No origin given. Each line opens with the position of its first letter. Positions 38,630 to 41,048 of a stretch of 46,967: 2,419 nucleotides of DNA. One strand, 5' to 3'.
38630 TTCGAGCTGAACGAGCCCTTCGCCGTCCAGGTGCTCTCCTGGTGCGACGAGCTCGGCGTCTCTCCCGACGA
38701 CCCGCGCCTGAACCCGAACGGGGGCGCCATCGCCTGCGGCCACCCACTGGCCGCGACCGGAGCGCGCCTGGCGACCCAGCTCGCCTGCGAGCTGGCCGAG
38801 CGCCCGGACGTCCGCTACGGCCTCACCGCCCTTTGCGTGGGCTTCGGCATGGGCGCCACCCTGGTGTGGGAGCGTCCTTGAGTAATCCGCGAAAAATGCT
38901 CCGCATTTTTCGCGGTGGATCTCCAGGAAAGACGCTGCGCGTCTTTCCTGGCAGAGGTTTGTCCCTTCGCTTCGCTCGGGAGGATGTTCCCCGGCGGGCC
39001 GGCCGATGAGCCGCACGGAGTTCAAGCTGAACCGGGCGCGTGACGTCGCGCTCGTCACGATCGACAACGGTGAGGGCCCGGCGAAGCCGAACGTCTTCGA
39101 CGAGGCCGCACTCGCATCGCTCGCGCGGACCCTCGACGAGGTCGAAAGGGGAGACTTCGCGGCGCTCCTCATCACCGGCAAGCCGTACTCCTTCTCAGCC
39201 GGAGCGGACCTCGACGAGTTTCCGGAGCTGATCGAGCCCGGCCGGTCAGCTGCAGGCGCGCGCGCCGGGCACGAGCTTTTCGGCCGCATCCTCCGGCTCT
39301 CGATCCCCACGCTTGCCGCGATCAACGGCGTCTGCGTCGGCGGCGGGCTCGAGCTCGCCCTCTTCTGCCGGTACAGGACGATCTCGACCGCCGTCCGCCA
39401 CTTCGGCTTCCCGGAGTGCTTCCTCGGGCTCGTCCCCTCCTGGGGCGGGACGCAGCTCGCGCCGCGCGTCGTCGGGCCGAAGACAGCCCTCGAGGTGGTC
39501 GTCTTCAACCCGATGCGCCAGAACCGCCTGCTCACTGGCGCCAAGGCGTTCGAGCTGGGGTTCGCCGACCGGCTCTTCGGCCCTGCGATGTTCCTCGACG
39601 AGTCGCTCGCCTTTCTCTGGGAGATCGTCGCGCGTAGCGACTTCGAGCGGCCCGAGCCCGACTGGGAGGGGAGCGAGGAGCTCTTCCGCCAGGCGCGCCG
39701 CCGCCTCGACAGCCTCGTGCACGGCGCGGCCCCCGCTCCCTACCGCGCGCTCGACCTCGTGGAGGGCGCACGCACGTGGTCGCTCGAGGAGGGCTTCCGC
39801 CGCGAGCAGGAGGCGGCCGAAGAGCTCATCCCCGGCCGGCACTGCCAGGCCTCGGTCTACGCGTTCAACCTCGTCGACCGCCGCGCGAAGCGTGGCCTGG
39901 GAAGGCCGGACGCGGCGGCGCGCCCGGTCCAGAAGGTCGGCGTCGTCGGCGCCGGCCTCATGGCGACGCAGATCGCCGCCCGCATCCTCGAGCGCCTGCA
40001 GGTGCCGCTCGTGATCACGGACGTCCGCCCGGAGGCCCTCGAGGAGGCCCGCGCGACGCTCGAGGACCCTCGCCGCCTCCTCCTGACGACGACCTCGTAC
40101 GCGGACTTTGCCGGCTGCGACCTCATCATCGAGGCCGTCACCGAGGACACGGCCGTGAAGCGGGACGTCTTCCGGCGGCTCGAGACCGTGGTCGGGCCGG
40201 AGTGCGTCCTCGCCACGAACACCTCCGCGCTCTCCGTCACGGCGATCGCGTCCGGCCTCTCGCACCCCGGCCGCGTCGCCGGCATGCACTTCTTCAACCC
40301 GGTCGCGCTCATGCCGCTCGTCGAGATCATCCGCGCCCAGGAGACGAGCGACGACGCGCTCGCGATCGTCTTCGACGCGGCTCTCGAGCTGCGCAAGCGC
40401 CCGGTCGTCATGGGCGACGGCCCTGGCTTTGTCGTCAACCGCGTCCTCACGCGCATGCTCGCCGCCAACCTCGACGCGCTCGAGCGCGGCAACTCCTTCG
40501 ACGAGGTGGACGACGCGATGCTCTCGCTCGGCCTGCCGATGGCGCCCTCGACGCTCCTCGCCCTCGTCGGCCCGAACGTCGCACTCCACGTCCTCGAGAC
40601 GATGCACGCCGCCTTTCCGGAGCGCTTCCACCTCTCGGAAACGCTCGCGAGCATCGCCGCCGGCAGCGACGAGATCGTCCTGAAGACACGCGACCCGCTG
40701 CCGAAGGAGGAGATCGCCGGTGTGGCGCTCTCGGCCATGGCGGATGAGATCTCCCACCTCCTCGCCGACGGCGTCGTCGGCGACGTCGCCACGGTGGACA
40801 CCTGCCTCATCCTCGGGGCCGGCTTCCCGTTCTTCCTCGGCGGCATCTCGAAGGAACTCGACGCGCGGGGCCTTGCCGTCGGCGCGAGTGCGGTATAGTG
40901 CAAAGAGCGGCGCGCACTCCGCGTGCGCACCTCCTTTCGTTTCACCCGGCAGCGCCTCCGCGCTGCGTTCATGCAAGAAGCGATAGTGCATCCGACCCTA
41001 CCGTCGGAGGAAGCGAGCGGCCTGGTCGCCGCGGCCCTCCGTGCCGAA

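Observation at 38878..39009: Structured repeated element, or 43-codon micro-ORF, filling the thiolase to fadB-like junction with 4-nt overlaps at both ends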

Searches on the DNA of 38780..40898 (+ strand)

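Call 22: search_rna_families(source=window, start=38780, end=39080, threshold=evalue, max_evalue=10)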
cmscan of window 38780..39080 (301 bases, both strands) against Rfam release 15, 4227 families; matches with E-value up to 10: 4.
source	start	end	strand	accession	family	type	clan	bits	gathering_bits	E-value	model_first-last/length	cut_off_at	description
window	38888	38960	+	RF02875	AS-pc01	Gene; antisense;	-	18.6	79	0.5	1-99/99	no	Antisense to pHK01_035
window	38918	38955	-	RF03790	MIR8008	Gene; miRNA;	-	18.5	66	0.29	1-55/55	no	MIR8008 microRNA precursor family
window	38884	38916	-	RF03790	MIR8008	Gene; miRNA;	-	15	66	2.8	1-55/55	no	MIR8008 microRNA precursor family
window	38887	38915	-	RF02470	Ms_IGR-8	Gene; sRNA;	-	13.7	44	1.4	29-56/63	no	Mycobacterium sRNA Ms_IGR-8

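Call 49: search_with_rna_model(model_id=R1, sources=[L143, L144, L127, L128, L131, L132, L133, L134, L136, L137, L138, L139, L140, L141, L142, L005, L006, L009, L011, L013], max_evalue=0.001)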
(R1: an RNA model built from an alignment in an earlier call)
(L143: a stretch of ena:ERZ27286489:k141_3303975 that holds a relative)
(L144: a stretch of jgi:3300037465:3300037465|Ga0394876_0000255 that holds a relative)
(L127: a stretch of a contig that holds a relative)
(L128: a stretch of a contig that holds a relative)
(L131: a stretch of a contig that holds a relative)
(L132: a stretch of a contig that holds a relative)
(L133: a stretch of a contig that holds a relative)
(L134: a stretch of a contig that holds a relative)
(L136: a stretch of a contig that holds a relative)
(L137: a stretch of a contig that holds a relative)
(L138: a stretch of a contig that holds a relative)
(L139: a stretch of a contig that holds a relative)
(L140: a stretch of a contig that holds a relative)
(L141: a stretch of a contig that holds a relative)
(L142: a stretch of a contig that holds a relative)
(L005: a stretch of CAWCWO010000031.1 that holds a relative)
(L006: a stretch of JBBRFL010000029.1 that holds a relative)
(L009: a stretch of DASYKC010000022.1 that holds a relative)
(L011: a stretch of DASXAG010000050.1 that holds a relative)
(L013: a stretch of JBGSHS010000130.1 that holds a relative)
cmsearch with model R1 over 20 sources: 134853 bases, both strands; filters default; matches with E-value up to 0.001: 25.
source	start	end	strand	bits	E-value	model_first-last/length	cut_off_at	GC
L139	3462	3530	-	82.5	7.4e-19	1-69/69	no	0.57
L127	3108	3176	-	82.4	7.4e-19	1-69/69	no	0.52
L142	68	135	+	80.9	1.9e-18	1-69/69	no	0.51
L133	393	460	-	79.8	3.5e-18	1-69/69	no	0.53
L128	10701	10768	+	79.6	3.8e-18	1-69/69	no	0.56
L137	38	106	-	78.9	5.8e-18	1-69/69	no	0.52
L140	171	238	-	78.8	6.3e-18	1-69/69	no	0.56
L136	745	812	-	74.7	6.4e-17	1-69/69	no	0.51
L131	1106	1174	-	73.9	1e-16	1-69/69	no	0.57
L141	2882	2950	+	69.3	1.5e-15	1-69/69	no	0.57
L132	1290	1356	+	68.5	2.4e-15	1-69/69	no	0.61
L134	1706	1774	+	67.9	3.3e-15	1-69/69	no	0.52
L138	3462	3528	-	47.4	4.7e-10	1-69/69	no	0.61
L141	2874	2918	-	29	2e-05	1-69/69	no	0.58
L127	3140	3188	+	27.6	4.5e-05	1-69/69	no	0.51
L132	1271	1326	-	27.1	6.2e-05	1-69/69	no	0.57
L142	48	104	-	26.8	7.2e-05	1-69/69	no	0.61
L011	1868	1930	+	26.7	7.5e-05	1-69/69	no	0.67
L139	3494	3540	+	26.7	7.6e-05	1-69/69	no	0.49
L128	10682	10737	-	24.9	0.00022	1-69/69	no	0.55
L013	914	965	-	24.1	0.00034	1-69/69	no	0.67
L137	70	116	+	24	0.00036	1-69/69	no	0.47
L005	3493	3552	+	23.4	0.00051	1-69/69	no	0.67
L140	202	251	+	23.4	0.00052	1-69/69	no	0.48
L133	424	473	+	23.4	0.00052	1-69/69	no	0.48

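Call 63: search_dna_similar(query=window:38870-39012:+, collection=plasmids, mode=distant, max_evalue=0.01, max_rows=15)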
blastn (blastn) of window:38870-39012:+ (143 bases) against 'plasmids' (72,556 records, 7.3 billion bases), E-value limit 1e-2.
No match.

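Call 64: search_dna_similar(query=window:38870-39012:+, collection=phages, mode=distant, max_evalue=0.01, max_rows=15)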
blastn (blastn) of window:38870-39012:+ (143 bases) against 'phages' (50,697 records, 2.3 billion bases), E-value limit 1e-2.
No match.
